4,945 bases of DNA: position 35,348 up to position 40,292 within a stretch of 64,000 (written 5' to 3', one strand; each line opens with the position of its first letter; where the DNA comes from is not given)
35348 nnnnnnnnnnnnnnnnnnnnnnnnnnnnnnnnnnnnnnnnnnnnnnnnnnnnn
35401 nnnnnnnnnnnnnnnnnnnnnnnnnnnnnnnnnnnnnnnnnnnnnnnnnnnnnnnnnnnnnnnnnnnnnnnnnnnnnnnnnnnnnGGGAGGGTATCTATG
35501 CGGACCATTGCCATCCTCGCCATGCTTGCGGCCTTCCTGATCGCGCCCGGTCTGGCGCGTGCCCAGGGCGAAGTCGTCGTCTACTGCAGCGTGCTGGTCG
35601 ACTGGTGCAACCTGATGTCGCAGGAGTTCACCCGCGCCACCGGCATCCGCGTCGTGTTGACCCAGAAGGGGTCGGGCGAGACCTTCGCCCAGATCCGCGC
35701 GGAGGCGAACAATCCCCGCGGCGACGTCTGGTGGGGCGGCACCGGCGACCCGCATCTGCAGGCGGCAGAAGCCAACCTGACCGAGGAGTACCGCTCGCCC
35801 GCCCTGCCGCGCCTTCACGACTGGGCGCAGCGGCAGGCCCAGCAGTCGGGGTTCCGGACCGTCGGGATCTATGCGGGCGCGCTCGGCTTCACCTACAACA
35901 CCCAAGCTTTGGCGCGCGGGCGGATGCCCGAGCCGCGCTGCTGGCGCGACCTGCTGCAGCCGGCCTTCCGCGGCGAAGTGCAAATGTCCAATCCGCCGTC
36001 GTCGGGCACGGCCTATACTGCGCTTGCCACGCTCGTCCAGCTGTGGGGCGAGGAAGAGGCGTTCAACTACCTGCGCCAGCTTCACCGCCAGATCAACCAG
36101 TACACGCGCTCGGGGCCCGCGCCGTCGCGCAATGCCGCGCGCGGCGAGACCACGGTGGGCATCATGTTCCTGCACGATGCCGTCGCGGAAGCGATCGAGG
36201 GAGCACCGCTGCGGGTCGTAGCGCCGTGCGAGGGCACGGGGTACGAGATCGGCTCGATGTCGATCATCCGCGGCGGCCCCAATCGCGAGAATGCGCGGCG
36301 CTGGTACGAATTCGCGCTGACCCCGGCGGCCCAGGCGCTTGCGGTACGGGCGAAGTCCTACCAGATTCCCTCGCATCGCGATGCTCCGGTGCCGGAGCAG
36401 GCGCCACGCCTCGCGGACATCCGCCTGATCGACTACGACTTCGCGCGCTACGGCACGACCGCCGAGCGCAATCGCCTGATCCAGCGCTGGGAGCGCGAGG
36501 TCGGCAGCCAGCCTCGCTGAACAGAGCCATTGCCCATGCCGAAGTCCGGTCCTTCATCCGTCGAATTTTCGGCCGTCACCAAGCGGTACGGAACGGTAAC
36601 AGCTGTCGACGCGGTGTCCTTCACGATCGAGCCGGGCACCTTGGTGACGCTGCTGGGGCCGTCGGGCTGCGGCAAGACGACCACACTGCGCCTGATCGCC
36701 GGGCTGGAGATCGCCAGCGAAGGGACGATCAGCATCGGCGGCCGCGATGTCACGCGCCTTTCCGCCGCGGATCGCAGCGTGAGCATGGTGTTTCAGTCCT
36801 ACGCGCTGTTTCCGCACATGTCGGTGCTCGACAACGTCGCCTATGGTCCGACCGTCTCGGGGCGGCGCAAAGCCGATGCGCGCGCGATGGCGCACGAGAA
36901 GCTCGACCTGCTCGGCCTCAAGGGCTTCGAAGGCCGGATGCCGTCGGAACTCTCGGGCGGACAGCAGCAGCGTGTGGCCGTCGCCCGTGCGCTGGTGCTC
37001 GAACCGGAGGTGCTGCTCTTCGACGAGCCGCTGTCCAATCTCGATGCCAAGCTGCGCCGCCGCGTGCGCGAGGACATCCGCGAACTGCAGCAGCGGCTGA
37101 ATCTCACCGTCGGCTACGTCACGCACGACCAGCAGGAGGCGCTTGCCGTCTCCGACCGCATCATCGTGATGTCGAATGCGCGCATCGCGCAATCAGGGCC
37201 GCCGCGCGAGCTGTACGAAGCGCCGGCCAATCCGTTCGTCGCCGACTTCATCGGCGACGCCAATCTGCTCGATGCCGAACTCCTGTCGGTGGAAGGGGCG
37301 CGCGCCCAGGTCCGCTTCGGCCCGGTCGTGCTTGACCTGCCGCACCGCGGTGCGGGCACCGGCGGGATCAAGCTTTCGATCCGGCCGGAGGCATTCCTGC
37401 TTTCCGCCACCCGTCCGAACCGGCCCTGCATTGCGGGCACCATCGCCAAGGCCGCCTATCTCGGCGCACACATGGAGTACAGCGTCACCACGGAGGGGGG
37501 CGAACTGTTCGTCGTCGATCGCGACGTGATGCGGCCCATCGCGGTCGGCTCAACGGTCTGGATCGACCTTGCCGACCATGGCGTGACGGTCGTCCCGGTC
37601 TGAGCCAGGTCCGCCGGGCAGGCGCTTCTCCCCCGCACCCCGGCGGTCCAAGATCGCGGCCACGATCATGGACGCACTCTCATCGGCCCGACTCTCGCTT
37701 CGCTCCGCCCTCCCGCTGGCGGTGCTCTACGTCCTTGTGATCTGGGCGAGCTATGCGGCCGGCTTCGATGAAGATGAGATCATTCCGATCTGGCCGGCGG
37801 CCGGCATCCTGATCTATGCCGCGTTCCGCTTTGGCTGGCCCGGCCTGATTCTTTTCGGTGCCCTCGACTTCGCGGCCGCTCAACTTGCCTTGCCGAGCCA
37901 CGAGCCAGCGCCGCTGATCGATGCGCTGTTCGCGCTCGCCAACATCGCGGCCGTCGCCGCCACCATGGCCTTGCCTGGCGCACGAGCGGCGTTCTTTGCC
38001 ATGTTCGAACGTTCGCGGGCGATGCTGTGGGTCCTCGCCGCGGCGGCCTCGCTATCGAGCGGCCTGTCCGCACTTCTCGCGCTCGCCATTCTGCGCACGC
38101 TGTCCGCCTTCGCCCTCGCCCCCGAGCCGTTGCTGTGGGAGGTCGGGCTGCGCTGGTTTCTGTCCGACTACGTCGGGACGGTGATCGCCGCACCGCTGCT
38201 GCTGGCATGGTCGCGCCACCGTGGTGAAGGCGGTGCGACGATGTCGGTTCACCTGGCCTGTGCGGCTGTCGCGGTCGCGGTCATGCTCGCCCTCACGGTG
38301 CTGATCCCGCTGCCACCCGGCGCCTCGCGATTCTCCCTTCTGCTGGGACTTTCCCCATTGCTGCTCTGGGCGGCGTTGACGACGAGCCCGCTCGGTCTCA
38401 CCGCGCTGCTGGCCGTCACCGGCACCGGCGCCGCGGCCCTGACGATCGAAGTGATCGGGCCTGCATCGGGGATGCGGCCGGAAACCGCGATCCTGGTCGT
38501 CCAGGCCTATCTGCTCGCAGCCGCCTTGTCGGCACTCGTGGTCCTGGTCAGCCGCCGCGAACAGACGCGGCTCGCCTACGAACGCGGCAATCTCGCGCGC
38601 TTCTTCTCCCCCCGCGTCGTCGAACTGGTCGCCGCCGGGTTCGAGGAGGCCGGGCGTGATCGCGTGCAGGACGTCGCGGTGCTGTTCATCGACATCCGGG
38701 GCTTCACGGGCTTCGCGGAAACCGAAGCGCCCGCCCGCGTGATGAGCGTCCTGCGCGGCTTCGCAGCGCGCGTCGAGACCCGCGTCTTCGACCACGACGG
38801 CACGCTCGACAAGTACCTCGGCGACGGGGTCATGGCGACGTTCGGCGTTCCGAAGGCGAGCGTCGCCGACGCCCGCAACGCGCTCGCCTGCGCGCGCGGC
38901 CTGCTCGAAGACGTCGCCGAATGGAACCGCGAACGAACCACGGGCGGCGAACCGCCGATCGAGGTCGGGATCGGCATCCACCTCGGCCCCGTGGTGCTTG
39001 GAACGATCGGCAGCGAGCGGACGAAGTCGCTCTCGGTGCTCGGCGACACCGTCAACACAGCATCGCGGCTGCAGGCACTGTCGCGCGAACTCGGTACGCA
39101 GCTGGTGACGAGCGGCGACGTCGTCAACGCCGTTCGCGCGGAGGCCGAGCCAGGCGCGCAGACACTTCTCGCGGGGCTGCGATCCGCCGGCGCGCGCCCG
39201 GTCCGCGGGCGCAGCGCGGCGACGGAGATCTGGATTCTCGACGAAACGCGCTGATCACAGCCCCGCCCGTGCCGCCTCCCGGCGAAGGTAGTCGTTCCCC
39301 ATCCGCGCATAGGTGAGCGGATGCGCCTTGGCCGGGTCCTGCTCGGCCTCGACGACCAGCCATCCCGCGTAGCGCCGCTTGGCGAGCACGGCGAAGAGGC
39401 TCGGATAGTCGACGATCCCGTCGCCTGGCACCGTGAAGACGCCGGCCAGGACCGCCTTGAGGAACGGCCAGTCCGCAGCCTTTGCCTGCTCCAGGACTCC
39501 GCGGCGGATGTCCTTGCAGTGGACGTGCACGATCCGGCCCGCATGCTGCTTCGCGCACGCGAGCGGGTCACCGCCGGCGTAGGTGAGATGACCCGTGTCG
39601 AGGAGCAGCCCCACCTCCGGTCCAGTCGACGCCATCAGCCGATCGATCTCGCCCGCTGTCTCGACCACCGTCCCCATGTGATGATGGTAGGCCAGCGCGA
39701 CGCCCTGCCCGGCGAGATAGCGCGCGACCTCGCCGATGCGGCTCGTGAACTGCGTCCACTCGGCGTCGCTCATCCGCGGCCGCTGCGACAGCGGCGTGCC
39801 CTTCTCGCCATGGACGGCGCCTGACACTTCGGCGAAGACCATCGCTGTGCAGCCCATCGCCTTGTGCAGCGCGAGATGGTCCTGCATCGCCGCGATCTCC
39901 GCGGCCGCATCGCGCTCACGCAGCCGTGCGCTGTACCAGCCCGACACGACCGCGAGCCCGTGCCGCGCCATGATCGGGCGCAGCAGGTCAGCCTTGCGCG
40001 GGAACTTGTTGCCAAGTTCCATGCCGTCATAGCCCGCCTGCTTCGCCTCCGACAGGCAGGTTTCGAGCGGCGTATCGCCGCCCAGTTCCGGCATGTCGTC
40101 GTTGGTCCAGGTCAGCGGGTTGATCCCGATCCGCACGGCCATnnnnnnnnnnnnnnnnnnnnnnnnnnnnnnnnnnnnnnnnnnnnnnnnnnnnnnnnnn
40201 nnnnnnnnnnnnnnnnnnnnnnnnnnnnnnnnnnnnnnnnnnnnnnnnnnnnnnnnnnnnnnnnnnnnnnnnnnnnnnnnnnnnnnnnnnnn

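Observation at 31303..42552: FbpA/AfuA-type ABC importer with tandem-duplicated binding proteins inside an inositol-related neighbourhood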

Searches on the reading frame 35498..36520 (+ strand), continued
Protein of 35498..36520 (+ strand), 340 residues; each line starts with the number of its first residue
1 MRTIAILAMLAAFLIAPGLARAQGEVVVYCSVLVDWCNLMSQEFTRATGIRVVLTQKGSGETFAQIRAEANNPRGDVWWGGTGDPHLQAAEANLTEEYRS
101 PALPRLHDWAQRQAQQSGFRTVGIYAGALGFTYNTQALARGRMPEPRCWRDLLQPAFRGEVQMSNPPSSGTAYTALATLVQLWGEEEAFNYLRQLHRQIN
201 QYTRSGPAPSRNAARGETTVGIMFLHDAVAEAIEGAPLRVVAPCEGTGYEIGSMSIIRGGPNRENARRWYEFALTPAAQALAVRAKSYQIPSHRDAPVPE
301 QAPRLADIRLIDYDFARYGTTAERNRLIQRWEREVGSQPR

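Call 39: find_encoding_contigs(protein=P0166, flank=10000, max_places=1)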
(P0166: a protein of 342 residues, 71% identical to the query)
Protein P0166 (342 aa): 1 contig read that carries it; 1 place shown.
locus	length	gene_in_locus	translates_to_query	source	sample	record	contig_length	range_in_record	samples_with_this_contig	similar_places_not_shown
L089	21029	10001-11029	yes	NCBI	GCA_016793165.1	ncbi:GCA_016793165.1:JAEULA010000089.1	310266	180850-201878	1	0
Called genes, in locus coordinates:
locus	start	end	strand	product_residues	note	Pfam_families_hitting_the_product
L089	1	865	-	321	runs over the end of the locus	PF03976:PPK2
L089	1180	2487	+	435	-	-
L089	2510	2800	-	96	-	-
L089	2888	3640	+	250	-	-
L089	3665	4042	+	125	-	-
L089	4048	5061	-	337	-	PF00089:Trypsin, PF13365:Trypsin_2, PF13180:PDZ_2, PF17820:PDZ_6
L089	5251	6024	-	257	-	PF02596:DUF169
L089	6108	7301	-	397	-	PF04536:TPM_phosphatase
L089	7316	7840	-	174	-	-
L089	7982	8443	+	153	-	PF14588:YjgF_endoribonc, PF01042:Ribonuc_L-PSP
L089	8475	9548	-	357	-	PF15902:Sortilin-Vps10 (faint), PF02012:BNR (faint)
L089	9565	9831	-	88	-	PF02597:ThiS (weak)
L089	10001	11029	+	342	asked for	PF01547:SBP_bac_1, PF13531:SBP_bac_11, PF13416:SBP_bac_8, PF13343:SBP_bac_6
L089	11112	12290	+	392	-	PF07690:MFS_1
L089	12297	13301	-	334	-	PF02668:TauD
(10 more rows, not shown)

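Call 58: find_related_loci(query=window:35498-36520:+, collection=metagenome_contigs, flank=9000)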
Query window:35498-36520:+ (340 aa) in metagenome_contigs; peptide patterns used: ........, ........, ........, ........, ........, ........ (x = any residue, [..] = any of these).
410 stretches matched a pattern; 329 encode a relative of the query (tblastn E <= 1e-3); the best 80 are kept; 80 distinct loci.
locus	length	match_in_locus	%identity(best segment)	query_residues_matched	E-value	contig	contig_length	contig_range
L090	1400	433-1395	92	20-340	0e+0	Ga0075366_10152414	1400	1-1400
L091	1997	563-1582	73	2-340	0e+0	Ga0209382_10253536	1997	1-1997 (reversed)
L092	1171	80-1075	71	9-340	0e+0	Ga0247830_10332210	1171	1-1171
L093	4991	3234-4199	73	20-340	2e-165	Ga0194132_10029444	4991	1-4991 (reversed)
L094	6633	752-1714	72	20-340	7e-162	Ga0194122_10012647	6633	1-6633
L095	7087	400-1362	71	20-340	2e-160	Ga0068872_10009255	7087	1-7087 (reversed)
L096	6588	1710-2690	69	17-340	1e-160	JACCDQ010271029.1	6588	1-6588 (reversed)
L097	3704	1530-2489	72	20-339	3e-163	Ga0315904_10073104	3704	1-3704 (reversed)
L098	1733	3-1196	68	22-340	1e-168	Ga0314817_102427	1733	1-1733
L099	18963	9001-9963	68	20-340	1e-154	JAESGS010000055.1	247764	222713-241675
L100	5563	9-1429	68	23-340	2e-154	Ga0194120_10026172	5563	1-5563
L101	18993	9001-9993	69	10-340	9e-152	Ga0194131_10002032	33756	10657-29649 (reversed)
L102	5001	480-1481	67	2-335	1e-151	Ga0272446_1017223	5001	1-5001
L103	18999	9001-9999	61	8-340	1e-149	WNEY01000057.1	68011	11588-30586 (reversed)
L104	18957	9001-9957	68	17-335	1e-148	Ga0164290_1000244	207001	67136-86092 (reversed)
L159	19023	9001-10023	57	2-340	6e-139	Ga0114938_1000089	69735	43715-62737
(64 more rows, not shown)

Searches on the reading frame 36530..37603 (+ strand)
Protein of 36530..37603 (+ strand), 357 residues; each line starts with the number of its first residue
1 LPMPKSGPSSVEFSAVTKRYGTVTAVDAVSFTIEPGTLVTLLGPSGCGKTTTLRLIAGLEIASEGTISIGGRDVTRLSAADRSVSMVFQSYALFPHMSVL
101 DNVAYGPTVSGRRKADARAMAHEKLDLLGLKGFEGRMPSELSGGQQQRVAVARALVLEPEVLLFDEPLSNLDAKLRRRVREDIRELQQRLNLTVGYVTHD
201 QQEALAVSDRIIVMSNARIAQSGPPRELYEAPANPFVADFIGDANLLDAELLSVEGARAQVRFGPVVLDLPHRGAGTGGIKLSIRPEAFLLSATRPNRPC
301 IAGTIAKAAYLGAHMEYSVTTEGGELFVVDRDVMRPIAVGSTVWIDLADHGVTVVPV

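Call 3: search_protein_families(library=pfam, proteins=[window:36530-37603:+])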
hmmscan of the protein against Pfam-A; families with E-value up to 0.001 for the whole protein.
window:36530-37603:+ (357 aa): 3 families
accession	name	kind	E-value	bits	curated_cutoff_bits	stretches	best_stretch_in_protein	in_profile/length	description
PF00005.33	ABC_tran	-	8.5e-36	124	25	1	27-168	2-136/137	ABC transporter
PF08402.16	TOBE_2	-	1.6e-12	47.8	21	1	282-351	1-72/76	TOBE domain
PF13304.12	AAA_21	-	3.3e-05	24.5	27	0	139-193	236-292/304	AAA domain, putative AbiEii toxin, Type IV TA system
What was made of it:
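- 36530..37603 (+): ABC ATPase of the AfuC/FbpC type with a C-terminal TOBE domain. The likely start is ATG 36536. Pfam ABC_tran plus TOBE_2 (call 3).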

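Call 4: search_protein_families(library=ncbifam, proteins=[window:36530-37603:+])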
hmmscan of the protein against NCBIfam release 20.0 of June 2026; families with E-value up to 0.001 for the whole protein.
window:36530-37603:+ (357 aa): 184 families (the best 25 are shown)
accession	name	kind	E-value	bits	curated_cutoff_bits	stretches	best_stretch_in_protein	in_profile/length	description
NF008513.0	PRK11432.1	equivalog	8.5e-108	360.4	496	1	11-355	7-347/351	ferric ABC transporter ATP-binding protein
TIGR03265.1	PhnT2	equivalog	7.8e-106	354.2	457.7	1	11-333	5-324/353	putative 2-aminoethylphosphonate ABC transporter ATP-binding protein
NF006987.0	PRK09452.1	equivalog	4.3e-98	328.5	482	1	10-329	17-341/378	spermidine/putrescine ABC transporter ATP-binding protein PotA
NF008653.0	PRK11650.1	subfamily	1.9e-92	310.1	432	1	10-350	3-342/357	sn-glycerol-3-phosphate ABC transporter ATP-binding protein UgpC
NF043075.1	MMSYN1_0197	equivalog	1.7e-91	306.7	550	1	11-352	3-336/341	spermidine/putrescine ABC transporter ATP-binding protein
TIGR01187.1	potA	subfamily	3.9e-89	298.9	355.6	1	41-327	1-293/325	polyamine ABC transporter ATP-binding protein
TIGR03258.1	PhnT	equivalog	4.2e-86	289.2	499.15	1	7-347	5-349/359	2-aminoethylphosphonate ABC transport system ATP-binding subunit PhnT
TIGR00968.1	3a0106s01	subfamily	6.3e-85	284.5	342.75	1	13-246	3-236/237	sulfate ABC transporter ATP-binding protein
NF008105.0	PRK10851.1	equivalog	1.2e-80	271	502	1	10-320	2-311/362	sulfate/thiosulfate ABC transporter ATP-binding protein CysA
NF008233.0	PRK11000.1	equivalog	3.5e-80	269.6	568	1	9-326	2-323/369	maltose/maltodextrin ABC transporter ATP-binding protein MalK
NF040933.2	ABC_arch_GlcV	equivalog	8.1e-78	261.8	450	1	11-295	3-292/357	glucose ABC transporter ATP-binding protein GlcV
NF040840.2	tungstate_WtpC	equivalog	2.8e-72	243.9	440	1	26-347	16-339/347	tungstate ABC transporter ATP-binding protein WtpC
NF008621.0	PRK11607.1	equivalog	2.6e-70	237.1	613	1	11-344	20-359/377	putrescine ABC transporter ATP-binding subunit PotG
TIGR01186.1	proV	subfamily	1.1e-65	222.1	326.6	1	19-249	2-238/363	betaine/proline/choline family ABC transporter ATP-binding protein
TIGR03415.1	ABC_choXWV_ATP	equivalog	3.5e-60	204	483.75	1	15-247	29-271/382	choline ABC transporter ATP-binding protein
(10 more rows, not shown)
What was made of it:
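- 36530..37603 (+): Best NCBIfam models are the ferric and PhnT2 ATPases, both below cutoff (call 4).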

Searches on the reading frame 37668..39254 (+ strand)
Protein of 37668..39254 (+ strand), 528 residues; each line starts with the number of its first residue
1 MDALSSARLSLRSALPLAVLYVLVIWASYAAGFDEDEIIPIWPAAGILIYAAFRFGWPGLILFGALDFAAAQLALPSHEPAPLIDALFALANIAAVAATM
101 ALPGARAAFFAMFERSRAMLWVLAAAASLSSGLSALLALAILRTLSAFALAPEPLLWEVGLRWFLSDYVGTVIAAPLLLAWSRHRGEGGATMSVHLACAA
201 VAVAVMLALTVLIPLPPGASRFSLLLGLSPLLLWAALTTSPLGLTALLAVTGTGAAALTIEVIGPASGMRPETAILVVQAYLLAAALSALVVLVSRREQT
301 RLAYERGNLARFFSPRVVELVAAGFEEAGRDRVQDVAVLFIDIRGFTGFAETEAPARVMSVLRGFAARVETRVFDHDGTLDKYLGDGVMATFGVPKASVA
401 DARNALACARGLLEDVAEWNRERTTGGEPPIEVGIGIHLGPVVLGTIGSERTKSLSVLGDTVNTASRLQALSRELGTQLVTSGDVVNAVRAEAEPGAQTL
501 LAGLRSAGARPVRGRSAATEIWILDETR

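Call 3: search_protein_families(library=pfam, proteins=[window:37668-39254:+])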
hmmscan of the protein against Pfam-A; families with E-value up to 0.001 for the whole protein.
window:37668-39254:+ (528 aa): 2 families
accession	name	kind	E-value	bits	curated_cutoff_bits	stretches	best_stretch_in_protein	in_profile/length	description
PF00211.25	Guanylate_cyc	-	7.4e-21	75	21.9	1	332-475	5-143/183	Adenylate and Guanylate cyclase catalytic domain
PF05231.19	MASE1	-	7.3e-10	38.9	29.8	1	15-298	3-297/299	MASE1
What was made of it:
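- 37668..39254 (+): MASE1 membrane sensor fused to a class III nucleotide cyclase. It is adjacent to the transporter but not part of the conserved unit. Pfam MASE1 plus Guanylate_cyc (call 3).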

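Call 4: search_protein_families(library=ncbifam, proteins=[window:37668-39254:+])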
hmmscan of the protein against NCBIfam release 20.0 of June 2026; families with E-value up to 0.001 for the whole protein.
window:37668-39254:+ (528 aa): 2 families
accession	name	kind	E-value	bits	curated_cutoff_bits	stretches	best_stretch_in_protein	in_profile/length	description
NF052574.1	HisKinEspCMyxo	equivalog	9.8e-12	43.8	1200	1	15-301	2-278/785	serine histidine kinase EspC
TIGR03903.1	TOMM_kin_cyc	equivalog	4.1e-06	24.9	705.75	1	366-503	322-450/1267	TOMM system kinase/cyclase fusion protein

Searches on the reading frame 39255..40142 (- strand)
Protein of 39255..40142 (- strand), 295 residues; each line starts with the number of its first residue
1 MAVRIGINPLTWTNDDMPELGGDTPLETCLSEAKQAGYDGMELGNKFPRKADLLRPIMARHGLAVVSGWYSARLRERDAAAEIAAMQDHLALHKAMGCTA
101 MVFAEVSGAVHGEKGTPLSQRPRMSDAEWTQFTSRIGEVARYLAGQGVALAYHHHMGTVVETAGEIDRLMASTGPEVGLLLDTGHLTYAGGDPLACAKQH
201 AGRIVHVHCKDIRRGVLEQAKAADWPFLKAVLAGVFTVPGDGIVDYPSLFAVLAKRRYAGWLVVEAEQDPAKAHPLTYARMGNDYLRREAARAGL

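Call 3: search_protein_families(library=pfam, proteins=[window:39255-40142:-])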
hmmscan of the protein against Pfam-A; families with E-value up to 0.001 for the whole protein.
window:39255-40142:- (295 aa): 1 family
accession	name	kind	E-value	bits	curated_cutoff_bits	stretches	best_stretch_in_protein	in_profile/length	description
PF01261.30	AP_endonuc_2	-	2.5e-34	119.5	31.1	1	31-287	2-247/249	Xylose isomerase-like TIM barrel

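Call 4: search_protein_families(library=ncbifam, proteins=[window:39255-40142:-])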
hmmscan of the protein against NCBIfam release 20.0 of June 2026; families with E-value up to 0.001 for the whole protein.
window:39255-40142:- (295 aa): 3 families
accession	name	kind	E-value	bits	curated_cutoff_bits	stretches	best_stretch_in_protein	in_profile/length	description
TIGR04379.1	myo_inos_iolE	equivalog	1.1e-125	418.9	290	1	3-288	2-288/290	myo-inosose-2 dehydratase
TIGR03234.1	OH-pyruv-isom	equivalog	1.3e-06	27.9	353.45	0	22-211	12-206/254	hydroxypyruvate isomerase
NF041099.2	keto_glucon_epim_IolO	equivalog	0.00017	21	300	0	238-271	218-251/269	5-keto-L-gluconate epimerase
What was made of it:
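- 39255..40142 (-): iolE, myo-inosose-2 dehydratase. TIGR04379 scores 418.9 bits against a cutoff of 290 (call 4).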
